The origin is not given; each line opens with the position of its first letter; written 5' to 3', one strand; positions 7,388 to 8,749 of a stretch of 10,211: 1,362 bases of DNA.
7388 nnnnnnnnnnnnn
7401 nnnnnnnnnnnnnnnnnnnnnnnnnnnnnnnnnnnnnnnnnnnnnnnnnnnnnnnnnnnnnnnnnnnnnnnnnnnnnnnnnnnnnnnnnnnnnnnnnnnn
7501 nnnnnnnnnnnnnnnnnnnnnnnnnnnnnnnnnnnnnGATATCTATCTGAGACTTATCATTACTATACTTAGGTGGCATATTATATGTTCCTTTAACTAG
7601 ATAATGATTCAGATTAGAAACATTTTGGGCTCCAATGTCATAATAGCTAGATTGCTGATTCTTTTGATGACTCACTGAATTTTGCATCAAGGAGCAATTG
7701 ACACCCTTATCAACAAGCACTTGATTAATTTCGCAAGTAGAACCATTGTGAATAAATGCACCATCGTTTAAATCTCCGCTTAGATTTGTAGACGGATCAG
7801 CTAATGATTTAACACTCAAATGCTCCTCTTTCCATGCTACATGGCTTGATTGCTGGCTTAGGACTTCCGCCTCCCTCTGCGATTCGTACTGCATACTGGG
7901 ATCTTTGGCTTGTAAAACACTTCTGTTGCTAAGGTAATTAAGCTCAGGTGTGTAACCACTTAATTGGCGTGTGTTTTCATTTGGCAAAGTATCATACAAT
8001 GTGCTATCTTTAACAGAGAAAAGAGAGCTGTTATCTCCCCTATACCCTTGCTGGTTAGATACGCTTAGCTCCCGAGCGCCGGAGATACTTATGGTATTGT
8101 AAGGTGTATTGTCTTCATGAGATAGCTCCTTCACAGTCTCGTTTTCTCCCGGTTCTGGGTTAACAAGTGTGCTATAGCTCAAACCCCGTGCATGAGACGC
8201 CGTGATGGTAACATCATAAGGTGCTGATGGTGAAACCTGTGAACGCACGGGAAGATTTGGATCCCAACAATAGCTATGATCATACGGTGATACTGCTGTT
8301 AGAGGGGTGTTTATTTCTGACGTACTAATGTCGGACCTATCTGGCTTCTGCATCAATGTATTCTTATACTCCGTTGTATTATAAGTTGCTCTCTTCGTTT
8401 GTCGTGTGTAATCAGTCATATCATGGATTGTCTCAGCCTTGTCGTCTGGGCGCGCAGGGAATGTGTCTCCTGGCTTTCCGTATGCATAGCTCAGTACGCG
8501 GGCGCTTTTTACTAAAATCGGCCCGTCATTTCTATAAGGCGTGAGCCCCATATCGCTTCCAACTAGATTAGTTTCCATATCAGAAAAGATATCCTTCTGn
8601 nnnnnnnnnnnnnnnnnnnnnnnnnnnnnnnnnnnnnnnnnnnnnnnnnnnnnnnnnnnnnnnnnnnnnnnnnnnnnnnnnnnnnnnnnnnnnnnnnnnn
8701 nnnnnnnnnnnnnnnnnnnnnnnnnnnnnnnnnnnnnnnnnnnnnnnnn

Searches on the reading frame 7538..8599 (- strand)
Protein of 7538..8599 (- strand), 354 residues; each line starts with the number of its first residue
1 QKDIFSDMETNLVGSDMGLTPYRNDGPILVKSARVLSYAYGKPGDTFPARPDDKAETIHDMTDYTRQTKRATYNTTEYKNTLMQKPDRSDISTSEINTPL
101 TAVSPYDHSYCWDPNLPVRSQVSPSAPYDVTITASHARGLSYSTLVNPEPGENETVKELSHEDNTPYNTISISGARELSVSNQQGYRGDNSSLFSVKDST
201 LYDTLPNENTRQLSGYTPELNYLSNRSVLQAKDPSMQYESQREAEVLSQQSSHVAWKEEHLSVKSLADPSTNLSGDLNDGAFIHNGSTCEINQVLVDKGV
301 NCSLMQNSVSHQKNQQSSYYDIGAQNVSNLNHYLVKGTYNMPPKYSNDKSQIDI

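Call 67: find_related_loci(query=window:7538-8599:-, collection=metagenome_contigs, flank=10000)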
Query window:7538-8599:- (354 aa) in metagenome_contigs; peptide patterns used: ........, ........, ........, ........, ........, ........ (x = any residue, [..] = any of these).
82 stretches matched a pattern, but none encodes a relative of the query by tblastn (E <= 1e-3).
